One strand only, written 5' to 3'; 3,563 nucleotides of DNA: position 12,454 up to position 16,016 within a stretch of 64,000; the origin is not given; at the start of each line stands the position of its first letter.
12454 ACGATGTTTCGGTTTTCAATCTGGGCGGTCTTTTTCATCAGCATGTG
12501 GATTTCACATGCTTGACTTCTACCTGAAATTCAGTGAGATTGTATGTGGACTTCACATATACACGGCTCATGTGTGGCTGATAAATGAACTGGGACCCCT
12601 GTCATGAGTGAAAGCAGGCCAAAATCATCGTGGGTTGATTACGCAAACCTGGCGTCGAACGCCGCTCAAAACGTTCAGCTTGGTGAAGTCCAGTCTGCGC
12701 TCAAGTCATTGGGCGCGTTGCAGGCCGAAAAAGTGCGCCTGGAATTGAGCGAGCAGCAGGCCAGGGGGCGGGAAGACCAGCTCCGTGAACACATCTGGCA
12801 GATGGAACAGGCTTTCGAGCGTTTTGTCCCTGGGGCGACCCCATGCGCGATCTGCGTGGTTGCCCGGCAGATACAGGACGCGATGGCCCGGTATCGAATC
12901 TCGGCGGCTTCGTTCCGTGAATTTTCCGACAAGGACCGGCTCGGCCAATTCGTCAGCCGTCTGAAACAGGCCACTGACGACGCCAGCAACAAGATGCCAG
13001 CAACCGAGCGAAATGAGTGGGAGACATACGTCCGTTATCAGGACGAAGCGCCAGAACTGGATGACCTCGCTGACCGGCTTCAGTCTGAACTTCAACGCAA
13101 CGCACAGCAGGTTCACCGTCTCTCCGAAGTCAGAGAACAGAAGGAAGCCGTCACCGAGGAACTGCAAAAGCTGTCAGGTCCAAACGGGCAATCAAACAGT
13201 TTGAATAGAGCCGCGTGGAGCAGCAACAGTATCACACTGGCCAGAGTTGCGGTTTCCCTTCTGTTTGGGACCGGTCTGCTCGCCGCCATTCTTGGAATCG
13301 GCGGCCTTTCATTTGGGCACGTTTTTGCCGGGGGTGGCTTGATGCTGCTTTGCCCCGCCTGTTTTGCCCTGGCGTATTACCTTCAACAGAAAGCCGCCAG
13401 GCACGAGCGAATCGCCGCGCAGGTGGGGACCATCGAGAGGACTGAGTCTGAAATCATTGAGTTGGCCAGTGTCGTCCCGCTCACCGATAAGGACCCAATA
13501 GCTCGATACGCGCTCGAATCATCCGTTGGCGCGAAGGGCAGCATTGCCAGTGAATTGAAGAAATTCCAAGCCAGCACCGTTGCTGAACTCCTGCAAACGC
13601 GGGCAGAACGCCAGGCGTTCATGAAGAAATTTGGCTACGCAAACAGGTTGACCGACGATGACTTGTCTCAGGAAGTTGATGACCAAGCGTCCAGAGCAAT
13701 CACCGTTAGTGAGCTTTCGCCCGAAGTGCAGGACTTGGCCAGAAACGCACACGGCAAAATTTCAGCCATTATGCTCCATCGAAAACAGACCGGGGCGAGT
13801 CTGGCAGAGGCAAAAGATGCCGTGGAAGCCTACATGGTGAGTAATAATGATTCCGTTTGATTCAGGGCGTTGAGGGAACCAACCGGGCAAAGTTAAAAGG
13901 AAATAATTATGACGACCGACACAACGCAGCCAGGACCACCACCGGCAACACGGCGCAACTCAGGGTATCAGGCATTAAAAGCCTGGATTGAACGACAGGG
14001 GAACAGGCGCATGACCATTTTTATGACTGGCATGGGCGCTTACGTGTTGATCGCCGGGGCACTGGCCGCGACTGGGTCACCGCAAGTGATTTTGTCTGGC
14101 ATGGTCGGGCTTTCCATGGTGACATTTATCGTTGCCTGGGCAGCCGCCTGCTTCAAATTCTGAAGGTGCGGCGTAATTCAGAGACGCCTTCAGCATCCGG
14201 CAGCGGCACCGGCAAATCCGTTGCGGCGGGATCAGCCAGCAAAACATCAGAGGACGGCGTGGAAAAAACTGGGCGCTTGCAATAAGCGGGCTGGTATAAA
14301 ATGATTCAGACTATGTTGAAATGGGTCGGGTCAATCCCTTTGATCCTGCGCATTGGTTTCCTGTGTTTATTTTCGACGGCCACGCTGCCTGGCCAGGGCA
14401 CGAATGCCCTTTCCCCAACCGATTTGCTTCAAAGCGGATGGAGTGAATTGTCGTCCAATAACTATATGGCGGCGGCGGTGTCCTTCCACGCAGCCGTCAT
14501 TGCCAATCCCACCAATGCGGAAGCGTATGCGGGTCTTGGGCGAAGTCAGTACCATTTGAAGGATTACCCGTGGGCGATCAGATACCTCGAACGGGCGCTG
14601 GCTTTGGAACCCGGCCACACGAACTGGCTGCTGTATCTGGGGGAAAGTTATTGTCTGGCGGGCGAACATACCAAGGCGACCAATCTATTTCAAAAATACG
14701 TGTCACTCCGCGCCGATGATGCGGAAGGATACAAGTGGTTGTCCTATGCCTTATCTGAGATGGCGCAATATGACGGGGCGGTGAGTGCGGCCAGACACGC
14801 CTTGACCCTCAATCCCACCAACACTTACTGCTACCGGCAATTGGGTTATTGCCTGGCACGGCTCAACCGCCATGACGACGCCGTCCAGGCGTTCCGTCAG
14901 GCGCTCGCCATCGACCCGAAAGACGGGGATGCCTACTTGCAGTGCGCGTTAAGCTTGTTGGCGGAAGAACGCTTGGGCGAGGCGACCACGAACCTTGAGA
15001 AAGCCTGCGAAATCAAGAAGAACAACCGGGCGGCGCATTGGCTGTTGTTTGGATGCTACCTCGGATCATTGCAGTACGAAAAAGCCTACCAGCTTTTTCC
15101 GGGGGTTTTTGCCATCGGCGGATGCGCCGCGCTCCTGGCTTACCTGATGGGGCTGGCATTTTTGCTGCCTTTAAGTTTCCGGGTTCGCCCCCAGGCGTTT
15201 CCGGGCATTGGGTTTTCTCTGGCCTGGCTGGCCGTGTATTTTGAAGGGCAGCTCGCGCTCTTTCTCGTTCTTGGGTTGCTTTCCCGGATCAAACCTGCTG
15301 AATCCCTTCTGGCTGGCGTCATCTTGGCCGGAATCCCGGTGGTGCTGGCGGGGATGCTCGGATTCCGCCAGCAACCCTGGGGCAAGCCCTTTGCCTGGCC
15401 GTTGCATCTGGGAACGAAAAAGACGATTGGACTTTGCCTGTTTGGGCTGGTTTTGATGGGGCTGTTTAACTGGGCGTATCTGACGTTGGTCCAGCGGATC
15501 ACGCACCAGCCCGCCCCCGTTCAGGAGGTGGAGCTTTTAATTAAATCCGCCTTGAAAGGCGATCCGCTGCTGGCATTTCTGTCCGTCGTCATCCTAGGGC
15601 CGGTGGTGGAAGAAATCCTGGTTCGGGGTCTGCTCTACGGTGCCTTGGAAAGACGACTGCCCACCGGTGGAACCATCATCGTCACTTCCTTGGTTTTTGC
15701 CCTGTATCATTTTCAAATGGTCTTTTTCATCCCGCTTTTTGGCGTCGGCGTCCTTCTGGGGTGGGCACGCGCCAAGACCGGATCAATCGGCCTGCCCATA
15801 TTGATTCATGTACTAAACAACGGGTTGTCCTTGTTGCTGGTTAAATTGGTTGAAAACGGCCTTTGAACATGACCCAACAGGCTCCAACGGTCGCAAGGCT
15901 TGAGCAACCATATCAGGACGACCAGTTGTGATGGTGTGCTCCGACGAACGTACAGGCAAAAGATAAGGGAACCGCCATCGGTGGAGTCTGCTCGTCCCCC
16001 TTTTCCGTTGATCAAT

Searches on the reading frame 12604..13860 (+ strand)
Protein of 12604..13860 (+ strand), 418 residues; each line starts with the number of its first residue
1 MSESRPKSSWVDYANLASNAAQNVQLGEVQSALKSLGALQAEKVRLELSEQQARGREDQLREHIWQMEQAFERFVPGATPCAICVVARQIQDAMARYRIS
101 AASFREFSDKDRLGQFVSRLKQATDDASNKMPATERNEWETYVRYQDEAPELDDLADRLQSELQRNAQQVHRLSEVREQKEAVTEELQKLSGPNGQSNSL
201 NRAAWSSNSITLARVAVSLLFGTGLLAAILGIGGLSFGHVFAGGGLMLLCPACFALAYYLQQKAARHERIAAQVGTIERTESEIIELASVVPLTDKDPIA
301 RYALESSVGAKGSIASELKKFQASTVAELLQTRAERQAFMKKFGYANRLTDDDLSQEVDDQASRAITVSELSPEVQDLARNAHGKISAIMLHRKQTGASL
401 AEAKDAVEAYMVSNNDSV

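Call 4: search_protein_families(library=pfam, proteins=[window:12604-13860:+], max_evalue=0.1)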
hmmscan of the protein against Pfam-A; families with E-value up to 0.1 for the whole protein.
window:12604-13860:+ (418 aa): 5 families
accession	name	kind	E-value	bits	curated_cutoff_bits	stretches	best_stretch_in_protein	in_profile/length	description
PF05884.17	ZYG-11_interact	-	0.00034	20.6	25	1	139-240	31-139/295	Interactor of ZYG-11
PF22326.1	MMS21_N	-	0.0011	19.4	27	1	109-168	18-77/103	E3 SUMO-protein ligase MMS21, N-terminal domain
PF20593.3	DUF6793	-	0.0034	17.9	27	1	378-412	70-104/107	Family of unknown function (DUF6793)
PF04678.18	MCU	-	0.01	16.3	30.8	0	148-219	32-101/177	Mitochondrial calcium uniporter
PF00542.24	Ribosomal_L12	-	0.061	14.1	25.9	0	383-409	10-36/67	Ribosomal protein L7/L12 C-terminal domain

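Call 5: search_protein_families(library=padloc, proteins=[window:12604-13860:+], max_evalue=0.1)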
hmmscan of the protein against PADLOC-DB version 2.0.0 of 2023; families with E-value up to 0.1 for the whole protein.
window:12604-13860:+ (418 aa): 1 family
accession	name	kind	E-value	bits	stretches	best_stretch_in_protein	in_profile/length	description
PDLC03843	LeoC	-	0.019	13.1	1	104-225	92-199/207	-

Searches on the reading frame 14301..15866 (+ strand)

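Call 71: search_protein_families(library=padloc, proteins=[window:14301-15866:+], max_evalue=0.00001)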
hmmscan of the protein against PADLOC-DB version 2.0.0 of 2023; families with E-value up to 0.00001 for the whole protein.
window:14301-15866:+ (521 aa): 0 families

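Call 91: search_protein_families(library=pfam, proteins=[window:14301-15866:+], max_evalue=0.01)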
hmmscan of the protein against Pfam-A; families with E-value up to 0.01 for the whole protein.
window:14301-15866:+ (521 aa): 18 families
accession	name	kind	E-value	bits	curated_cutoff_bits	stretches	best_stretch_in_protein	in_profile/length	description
PF14559.12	TPR_19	-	4.6e-23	81.8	25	3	155-212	5-61/68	Tetratricopeptide repeat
PF07719.23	TPR_2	-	8.9e-23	78.9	27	2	177-208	3-34/34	Tetratricopeptide repeat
PF02517.21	Rce1-like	-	2.2e-22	79.6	22.4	1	422-508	4-92/93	Type II CAAX prenyl endopeptidase Rce1-like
PF00515.34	TPR_1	-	6e-19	67.5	27.8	2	177-208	3-34/34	Tetratricopeptide repeat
PF13432.12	TPR_16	-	1.1e-17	64.5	32.7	3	150-208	6-64/65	Tetratricopeptide repeat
PF13431.12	TPR_17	-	5.6e-16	57.9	24.4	1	165-196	3-34/34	Tetratricopeptide repeat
PF13428.12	TPR_14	-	1.1e-14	53.9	23.5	1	178-216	4-42/44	Tetratricopeptide repeat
PF13414.12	TPR_11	-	4e-14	52.4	26.8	1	188-219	7-38/42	TPR repeat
PF13181.12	TPR_8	-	1.5e-13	50.1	25.7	1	180-208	6-34/34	Tetratricopeptide repeat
PF23914.1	TPR_CcmH_CycH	-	1.6e-13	51.3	42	2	49-174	26-154/158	Cytochrome c-type biogenesis protein H TPR domain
PF13424.12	TPR_12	-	2.7e-10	40.7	30.1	1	177-206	47-76/77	Tetratricopeptide repeat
PF12895.13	ANAPC3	-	4.6e-10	40.1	27.2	3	155-235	3-82/82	Anaphase-promoting complex, cyclosome, subunit 3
PF13371.12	TPR_9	-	1.5e-07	31.7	35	1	157-212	11-66/73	Tetratricopeptide repeat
PF13174.12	TPR_6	-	1.9e-07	31.7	26.3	0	180-207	5-32/33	Tetratricopeptide repeat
PF13176.12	TPR_7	-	7.1e-07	29.3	27.9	0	180-211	4-35/36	Tetratricopeptide repeat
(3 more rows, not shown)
